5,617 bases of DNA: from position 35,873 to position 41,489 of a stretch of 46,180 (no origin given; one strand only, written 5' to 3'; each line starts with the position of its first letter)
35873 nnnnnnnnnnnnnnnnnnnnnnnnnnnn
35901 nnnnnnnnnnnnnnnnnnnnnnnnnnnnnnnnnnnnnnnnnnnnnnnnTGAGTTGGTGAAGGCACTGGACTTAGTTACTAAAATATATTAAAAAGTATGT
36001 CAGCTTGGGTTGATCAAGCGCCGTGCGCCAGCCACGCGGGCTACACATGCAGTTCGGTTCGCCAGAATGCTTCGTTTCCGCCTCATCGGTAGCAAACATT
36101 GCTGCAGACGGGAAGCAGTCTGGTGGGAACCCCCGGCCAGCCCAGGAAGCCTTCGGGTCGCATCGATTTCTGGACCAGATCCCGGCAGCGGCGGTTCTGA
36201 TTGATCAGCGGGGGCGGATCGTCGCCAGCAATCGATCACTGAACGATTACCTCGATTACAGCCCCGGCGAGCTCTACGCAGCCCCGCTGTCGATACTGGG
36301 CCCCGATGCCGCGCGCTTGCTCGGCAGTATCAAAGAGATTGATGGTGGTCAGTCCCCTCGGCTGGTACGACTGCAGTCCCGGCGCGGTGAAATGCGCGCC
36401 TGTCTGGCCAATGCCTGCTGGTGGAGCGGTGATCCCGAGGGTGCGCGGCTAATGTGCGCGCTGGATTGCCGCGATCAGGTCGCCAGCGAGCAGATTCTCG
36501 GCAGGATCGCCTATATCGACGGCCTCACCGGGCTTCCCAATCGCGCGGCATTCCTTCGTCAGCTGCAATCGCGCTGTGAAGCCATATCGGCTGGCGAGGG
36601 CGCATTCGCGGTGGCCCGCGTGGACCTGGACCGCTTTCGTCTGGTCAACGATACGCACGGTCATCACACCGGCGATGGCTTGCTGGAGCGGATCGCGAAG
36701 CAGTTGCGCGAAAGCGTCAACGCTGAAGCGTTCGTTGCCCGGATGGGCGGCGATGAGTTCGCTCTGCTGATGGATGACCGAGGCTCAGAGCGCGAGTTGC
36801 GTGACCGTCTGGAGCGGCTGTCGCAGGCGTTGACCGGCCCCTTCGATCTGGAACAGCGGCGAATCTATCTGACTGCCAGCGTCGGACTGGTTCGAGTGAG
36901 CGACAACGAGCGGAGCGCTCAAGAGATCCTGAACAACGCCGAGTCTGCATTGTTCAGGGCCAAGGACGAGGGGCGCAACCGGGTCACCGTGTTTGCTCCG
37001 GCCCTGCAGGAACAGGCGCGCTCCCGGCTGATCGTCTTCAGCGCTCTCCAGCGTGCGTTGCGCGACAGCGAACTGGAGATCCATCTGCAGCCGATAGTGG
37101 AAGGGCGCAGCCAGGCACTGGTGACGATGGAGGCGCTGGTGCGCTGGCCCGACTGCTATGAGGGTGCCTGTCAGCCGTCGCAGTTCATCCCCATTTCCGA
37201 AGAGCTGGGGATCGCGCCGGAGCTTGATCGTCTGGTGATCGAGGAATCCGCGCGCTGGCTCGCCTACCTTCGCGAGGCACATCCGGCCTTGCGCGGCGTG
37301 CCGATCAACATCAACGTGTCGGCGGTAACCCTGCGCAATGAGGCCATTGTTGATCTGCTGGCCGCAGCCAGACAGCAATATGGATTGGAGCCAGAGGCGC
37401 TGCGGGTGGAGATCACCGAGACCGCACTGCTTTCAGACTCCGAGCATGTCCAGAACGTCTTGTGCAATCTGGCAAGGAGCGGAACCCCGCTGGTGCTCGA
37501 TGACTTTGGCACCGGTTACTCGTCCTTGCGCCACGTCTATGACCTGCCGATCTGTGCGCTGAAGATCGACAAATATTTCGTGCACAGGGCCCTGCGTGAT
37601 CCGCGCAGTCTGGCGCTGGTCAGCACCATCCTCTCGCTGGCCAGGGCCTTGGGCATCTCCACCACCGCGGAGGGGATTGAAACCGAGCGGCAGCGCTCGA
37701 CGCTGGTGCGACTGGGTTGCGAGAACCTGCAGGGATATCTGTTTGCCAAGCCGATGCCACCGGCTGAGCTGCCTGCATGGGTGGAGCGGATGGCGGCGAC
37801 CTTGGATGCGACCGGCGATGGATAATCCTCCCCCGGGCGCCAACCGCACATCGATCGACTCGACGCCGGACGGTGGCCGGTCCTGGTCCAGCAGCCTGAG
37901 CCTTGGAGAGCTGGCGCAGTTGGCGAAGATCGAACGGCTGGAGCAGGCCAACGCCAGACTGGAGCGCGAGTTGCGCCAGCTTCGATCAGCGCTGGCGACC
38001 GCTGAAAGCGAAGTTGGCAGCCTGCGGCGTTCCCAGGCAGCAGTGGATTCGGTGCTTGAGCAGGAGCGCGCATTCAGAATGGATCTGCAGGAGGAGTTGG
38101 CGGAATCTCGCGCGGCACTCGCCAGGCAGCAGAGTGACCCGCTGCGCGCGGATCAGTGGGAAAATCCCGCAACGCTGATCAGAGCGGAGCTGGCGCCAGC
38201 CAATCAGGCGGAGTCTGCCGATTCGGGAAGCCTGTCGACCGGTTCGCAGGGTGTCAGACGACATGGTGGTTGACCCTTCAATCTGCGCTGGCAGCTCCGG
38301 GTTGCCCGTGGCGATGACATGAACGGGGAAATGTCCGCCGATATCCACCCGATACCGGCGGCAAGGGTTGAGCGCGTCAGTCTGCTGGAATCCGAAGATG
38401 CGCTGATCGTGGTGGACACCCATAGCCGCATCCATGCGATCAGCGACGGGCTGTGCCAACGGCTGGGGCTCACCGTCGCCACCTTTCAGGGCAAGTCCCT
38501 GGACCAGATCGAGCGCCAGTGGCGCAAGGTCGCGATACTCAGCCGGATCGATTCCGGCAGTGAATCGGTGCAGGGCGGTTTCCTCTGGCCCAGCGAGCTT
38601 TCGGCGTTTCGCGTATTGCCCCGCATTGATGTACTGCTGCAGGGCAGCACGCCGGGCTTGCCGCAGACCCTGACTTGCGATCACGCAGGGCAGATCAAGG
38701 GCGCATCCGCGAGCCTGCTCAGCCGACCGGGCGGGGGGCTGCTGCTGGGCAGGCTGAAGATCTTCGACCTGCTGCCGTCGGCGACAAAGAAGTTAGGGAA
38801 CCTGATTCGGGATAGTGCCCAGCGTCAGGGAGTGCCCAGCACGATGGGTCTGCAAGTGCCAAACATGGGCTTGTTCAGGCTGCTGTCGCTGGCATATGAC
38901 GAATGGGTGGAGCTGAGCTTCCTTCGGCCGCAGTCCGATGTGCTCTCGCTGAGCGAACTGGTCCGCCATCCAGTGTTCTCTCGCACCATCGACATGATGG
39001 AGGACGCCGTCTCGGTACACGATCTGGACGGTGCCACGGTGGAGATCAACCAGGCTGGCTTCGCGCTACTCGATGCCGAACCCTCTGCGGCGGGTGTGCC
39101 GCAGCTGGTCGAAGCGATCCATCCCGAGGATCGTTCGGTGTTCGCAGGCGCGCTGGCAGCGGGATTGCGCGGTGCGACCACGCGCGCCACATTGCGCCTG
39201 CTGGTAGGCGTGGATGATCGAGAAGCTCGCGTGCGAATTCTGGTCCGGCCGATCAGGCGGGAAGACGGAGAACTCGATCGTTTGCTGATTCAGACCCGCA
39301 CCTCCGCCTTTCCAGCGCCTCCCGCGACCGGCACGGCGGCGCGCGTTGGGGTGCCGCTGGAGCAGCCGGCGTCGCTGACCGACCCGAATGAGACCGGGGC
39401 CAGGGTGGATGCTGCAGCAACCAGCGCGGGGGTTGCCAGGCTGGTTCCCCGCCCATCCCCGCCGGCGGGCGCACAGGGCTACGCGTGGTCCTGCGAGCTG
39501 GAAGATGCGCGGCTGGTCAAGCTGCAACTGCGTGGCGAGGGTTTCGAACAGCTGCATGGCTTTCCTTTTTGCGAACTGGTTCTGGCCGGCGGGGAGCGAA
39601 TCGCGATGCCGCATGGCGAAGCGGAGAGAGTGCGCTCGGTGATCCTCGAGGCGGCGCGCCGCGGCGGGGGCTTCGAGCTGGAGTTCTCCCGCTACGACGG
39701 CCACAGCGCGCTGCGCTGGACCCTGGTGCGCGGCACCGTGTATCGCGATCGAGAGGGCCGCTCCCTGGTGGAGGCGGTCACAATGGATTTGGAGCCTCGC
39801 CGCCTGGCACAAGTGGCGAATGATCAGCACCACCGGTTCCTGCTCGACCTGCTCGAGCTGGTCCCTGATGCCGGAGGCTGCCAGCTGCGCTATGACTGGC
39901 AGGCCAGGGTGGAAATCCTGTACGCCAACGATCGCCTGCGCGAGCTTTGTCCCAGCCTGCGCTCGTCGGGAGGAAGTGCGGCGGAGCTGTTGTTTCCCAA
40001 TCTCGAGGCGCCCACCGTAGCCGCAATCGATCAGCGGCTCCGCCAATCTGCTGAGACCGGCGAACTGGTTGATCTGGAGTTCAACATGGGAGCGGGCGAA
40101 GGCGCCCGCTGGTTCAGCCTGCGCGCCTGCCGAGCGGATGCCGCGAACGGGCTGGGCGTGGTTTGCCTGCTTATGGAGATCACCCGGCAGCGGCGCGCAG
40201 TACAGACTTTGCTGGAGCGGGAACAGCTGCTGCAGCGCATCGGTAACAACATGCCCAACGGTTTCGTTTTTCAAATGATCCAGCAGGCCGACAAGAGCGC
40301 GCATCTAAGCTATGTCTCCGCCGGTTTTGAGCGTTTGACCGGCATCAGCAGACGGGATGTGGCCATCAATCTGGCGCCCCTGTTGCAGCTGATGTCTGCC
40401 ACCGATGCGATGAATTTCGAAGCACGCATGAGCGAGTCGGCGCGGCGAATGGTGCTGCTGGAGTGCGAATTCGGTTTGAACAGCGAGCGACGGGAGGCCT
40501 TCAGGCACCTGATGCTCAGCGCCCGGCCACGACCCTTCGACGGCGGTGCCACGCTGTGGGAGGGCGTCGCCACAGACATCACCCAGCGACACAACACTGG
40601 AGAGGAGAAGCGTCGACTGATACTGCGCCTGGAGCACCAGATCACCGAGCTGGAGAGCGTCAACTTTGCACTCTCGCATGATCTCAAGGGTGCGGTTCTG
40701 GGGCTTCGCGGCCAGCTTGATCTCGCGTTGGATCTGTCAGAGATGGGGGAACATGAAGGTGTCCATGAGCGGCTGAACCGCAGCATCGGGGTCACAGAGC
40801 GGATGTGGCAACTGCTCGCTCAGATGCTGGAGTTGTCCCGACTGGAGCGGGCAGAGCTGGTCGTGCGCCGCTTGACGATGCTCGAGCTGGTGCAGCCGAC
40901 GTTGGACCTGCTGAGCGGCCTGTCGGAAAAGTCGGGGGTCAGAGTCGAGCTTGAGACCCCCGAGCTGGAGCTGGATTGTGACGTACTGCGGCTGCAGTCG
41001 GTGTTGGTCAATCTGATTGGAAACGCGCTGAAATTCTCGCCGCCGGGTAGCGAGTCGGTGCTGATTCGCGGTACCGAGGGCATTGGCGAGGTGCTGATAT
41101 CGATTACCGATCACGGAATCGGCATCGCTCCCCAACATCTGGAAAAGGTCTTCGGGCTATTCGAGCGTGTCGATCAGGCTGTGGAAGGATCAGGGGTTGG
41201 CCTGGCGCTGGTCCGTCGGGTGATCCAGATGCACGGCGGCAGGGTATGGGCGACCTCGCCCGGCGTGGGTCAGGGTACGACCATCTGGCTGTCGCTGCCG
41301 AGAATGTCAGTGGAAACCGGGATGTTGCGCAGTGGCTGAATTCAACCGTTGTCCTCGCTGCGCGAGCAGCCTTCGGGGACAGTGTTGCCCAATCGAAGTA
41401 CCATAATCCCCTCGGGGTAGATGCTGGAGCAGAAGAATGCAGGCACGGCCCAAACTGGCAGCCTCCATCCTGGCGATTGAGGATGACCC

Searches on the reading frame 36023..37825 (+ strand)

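Call 34: search_protein_families(library=pfam, proteins=[window:36023-37825:+], max_evalue=0.00001)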
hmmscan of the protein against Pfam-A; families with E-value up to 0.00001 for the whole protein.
window:36023-37825:+ (600 aa): 2 families
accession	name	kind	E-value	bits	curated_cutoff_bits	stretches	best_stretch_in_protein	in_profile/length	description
PF00563.25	EAL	-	1.1e-58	198.9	31.3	1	341-577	3-236/236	EAL domain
PF00990.26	GGDEF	-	7.8e-40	136.7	23.8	1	163-320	1-161/161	Diguanylate cyclase, GGDEF domain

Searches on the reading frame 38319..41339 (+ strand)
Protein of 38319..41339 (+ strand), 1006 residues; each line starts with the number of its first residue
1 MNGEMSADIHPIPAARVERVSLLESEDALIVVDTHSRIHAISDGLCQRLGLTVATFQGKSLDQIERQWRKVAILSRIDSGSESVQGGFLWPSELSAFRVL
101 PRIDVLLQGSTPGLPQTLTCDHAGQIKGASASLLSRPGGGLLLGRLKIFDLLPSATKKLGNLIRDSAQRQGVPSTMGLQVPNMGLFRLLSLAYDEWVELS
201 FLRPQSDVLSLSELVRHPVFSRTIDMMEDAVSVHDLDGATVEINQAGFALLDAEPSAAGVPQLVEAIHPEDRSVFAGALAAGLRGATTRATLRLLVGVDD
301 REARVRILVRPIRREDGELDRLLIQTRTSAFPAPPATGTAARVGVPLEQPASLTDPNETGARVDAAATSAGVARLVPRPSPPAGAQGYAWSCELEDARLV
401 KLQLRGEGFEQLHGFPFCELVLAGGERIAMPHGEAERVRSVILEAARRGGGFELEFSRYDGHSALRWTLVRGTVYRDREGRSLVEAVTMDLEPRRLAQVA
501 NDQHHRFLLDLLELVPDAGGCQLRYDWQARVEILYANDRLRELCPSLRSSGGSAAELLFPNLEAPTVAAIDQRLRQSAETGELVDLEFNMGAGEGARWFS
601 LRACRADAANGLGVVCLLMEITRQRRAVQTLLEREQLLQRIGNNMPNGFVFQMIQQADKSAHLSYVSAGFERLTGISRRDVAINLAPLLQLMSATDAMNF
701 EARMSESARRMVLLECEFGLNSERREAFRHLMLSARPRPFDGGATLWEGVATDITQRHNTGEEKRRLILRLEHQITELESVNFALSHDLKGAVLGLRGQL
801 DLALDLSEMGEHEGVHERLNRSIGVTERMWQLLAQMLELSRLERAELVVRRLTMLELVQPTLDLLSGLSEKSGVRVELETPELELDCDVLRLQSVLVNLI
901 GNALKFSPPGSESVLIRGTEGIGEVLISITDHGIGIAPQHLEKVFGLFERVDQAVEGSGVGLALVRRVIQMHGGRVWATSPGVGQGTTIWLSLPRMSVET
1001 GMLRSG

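Call 3: search_protein_families(library=pfam, proteins=[window:38319-41339:+], max_evalue=0.1)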
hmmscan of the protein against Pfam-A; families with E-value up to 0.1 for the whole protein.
window:38319-41339:+ (1006 aa): 7 families
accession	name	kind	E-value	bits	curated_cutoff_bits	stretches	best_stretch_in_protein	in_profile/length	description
PF02518.31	HATPase_c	-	2e-24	86.6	26.4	1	888-995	2-109/111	Histidine kinase-, DNA gyrase B-, and HSP90-like ATPase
PF08448.16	PAS_4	-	1.9e-10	41.4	23.1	2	533-626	17-110/110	PAS fold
PF00989.32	PAS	-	1e-08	35.6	22.6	1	221-319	4-103/113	PAS fold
PF08447.18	PAS_3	-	2.6e-06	28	25.6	1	410-482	9-82/89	PAS fold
PF13188.13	PAS_8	-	1.2e-05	25.5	21.8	0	221-273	4-56/65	PAS domain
PF13426.13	PAS_9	-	3.3e-05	24.5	27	0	27-81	2-57/103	PAS domain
PF00512.31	HisKA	-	0.0017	18.8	26.9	1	785-843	9-64/66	His Kinase A (phospho-acceptor) domain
